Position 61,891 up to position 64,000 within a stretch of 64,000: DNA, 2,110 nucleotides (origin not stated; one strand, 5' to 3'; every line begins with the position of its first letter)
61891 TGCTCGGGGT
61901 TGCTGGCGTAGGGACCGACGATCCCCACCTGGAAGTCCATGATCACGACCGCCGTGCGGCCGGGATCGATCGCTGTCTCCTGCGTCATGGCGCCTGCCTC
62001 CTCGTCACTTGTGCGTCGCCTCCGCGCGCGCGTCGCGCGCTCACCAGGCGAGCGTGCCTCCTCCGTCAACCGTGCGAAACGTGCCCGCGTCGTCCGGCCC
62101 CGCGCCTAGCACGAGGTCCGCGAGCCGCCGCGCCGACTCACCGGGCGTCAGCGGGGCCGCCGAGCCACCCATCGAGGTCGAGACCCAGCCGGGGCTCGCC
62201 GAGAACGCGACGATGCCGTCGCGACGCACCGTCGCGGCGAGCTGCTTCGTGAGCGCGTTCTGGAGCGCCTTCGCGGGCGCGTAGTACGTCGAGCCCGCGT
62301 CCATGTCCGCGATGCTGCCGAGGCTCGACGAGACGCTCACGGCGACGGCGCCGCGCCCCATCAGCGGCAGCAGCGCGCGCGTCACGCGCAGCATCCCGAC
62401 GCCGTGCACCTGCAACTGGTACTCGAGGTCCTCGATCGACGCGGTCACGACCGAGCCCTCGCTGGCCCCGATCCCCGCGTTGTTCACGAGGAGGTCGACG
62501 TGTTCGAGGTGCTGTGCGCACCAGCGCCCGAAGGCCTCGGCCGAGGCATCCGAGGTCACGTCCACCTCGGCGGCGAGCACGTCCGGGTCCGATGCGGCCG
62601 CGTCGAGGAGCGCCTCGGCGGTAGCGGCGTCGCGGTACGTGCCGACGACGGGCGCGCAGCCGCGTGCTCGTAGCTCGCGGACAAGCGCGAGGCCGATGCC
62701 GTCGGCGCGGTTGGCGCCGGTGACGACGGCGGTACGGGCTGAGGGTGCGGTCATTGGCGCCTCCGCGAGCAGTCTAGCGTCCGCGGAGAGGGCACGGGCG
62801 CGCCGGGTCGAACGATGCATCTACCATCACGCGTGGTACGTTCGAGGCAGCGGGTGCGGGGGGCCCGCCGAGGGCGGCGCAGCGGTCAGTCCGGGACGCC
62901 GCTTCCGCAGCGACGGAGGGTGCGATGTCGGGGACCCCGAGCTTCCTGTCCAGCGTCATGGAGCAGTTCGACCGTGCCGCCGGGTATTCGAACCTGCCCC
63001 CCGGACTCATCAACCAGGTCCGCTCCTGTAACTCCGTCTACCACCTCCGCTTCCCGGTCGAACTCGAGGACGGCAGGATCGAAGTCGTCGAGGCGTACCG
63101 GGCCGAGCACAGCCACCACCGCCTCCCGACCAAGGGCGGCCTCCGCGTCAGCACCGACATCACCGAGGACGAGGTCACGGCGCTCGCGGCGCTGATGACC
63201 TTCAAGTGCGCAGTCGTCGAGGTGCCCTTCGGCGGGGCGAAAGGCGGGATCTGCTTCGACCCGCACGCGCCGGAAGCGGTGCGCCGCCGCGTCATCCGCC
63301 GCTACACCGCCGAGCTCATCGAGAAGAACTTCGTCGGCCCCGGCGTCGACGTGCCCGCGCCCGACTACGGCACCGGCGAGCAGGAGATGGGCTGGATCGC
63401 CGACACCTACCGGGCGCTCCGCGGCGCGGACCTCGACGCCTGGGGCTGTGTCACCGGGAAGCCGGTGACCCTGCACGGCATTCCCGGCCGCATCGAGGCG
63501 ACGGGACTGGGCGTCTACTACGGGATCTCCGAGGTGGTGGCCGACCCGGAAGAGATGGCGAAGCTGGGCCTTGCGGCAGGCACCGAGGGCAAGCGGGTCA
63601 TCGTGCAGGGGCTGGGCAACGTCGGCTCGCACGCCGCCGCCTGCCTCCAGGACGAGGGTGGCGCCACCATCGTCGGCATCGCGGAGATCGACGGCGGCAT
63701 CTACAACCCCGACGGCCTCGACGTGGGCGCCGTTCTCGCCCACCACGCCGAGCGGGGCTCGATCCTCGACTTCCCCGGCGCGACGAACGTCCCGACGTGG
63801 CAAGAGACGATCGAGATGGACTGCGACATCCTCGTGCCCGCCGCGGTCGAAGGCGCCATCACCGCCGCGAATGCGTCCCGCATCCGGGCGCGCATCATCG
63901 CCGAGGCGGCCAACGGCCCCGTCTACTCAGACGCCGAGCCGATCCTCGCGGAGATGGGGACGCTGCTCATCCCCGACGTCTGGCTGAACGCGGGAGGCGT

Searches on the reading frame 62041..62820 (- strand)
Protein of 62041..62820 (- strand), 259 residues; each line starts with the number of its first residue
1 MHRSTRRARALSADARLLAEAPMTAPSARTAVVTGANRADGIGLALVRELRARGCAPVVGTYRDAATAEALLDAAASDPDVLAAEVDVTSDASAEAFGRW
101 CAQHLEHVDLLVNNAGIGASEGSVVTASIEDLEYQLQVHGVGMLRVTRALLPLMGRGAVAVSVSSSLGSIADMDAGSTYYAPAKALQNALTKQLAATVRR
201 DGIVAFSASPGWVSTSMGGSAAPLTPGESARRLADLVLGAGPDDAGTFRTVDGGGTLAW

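Call 12: search_protein_families(library=pfam, proteins=[window:62041-62820:-], max_evalue=0.001)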
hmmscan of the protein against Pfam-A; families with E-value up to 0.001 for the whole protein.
window:62041-62820:- (259 aa): 2 families
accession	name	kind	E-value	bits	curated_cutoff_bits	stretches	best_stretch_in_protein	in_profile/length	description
PF13561.12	adh_short_C2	-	1.4e-28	100.5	27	1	35-220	1-183/236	Enoyl-(Acyl carrier protein) reductase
PF00106.31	adh_short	-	1.8e-28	99.8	26.6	1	30-220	2-189/195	short chain dehydrogenase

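Call 37: search_protein_families(library=ncbifam, proteins=[window:62044-62820:-], max_evalue=1e-10)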
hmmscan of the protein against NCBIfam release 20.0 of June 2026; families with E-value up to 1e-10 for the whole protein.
window:62044-62820:- (259 aa): 111 families (the best 25 are shown)
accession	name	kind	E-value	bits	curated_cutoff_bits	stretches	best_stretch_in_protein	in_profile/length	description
NF006035.0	PRK08177.1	equivalog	1.5e-27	96.6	251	1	28-241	4-211/228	SDR family oxidoreductase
NF005403.0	PRK06953.1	equivalog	4.7e-25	88.3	254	1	29-254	2-218/222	SDR family oxidoreductase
NF006120.0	PRK08264.1-6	subfamily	2e-24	86.5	274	1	28-234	7-205/246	SDR family oxidoreductase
NF006118.0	PRK08264.1-4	subfamily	2.8e-24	85.9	279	1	29-219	6-187/244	SDR family oxidoreductase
NF005559.1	PRK07231.1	subfamily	5.8e-23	81.7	215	1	28-235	4-209/249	glucose 1-dehydrogenase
NF004823.0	PRK06179.1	subfamily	8.6e-22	77.8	310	1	28-219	5-185/271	oxidoreductase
NF006119.0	PRK08264.1-5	subfamily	1.3e-21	77.2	249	1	25-220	3-181/233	SDR family oxidoreductase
NF004198.0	PRK05653.1-3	equivalog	2.6e-21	76.2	296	1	27-219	6-195/248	3-oxoacyl-ACP reductase FabG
NF005067.0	PRK06484.1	equivalog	5.3e-21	74.7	713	1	27-217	8-195/524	short chain dehydrogenase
NF006110.0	PRK08261.1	equivalog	1.6e-20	73.4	410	1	23-245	209-424/454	3-oxoacyl-ACP reductase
NF009466.0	PRK12826.1-2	subfamily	1.8e-20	73.5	222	1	28-223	3-197/248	3-oxoacyl-ACP reductase FabG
NF004196.0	PRK05650.1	equivalog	2.3e-20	72.8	297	1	31-221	5-192/272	SDR family oxidoreductase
NF005878.0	PRK07825.1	subfamily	3.1e-20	72.7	287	1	28-217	9-191/278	short chain dehydrogenase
NF049951.1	HglthnlMButDhIsoH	equivalog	3.2e-20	72.5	350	1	30-259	3-226/226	1-hydroxy-2-glutathionyl-2-methyl-3-butene dehydrogenase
TIGR01830.1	3oxo_ACP_reduc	equivalog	6.7e-20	71.8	297.75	1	31-218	1-186/239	3-oxoacyl-[acyl-carrier-protein] reductase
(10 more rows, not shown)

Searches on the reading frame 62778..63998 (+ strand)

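Call 12: search_protein_families(library=pfam, proteins=[window:62778-63998:+], max_evalue=0.001)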
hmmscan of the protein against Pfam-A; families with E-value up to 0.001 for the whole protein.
window:62778-63998:+ (407 aa): 2 families
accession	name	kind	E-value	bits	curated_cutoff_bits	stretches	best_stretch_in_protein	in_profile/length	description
PF02812.23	ELFV_dehydrog_N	-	9.1e-46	155.2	25.3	1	86-212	3-128/129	Glu/Leu/Phe/Val dehydrogenase, dimerisation domain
PF00208.27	ELFV_dehydrog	-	1.6e-40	139.7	23.4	1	234-407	2-173/241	Glutamate/Leucine/Phenylalanine/Valine dehydrogenase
